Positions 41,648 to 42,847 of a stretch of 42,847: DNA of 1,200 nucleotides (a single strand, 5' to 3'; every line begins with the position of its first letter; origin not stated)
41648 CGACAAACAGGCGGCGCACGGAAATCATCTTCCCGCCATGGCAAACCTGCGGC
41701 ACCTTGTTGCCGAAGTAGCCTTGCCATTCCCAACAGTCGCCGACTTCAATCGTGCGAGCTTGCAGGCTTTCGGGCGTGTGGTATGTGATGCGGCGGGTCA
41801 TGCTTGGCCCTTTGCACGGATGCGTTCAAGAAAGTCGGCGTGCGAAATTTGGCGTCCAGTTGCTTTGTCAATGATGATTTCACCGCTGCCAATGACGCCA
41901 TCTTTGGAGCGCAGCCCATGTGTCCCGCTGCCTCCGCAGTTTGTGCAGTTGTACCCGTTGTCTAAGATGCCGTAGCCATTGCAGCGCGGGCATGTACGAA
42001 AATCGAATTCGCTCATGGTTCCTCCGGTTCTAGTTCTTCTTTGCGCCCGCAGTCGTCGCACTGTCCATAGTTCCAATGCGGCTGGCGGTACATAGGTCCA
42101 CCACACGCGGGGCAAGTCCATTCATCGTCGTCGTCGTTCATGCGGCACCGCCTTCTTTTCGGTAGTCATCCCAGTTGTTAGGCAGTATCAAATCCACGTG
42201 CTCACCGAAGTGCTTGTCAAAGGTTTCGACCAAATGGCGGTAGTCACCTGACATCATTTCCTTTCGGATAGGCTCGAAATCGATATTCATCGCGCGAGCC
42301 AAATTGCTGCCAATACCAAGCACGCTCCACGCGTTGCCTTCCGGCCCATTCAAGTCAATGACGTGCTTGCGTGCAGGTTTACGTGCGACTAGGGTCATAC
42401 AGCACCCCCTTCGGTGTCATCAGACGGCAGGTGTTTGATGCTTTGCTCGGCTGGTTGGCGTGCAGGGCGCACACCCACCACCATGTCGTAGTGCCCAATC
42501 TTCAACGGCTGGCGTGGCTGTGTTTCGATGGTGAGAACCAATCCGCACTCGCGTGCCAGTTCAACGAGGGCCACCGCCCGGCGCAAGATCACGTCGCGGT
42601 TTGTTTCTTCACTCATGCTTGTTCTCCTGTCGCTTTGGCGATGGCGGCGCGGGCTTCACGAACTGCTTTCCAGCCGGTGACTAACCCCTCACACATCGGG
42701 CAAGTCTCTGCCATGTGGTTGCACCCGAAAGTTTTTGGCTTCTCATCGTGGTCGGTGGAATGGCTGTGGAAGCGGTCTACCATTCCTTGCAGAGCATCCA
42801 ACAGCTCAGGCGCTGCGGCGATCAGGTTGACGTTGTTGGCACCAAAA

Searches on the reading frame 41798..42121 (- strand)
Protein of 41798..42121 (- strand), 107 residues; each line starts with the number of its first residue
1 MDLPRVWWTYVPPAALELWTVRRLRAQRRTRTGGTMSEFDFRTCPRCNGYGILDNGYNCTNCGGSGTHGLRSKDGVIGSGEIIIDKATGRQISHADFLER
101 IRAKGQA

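Call 29: search_protein_families(library=pfam, proteins=[window:41798-42121:-], max_evalue=0.01)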
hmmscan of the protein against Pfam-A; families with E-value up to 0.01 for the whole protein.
window:41798-42121:- (107 aa): 1 family
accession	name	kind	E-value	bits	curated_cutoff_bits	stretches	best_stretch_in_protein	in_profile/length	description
PF00684.25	DnaJ_CXXCXGXG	-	0.004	17.8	32.7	0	30-66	31-65/65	DnaJ central domain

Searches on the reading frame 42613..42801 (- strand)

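Call 29: search_protein_families(library=pfam, proteins=[window:42613-42801:-], max_evalue=0.01)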
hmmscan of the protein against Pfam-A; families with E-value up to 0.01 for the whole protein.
window:42613-42801:- (62 aa): 1 family
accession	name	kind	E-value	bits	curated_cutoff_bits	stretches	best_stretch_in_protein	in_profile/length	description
PF07800.18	DUF1644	-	2.7e-05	24.7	25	1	16-55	69-108/166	Protein of unknown function (DUF1644)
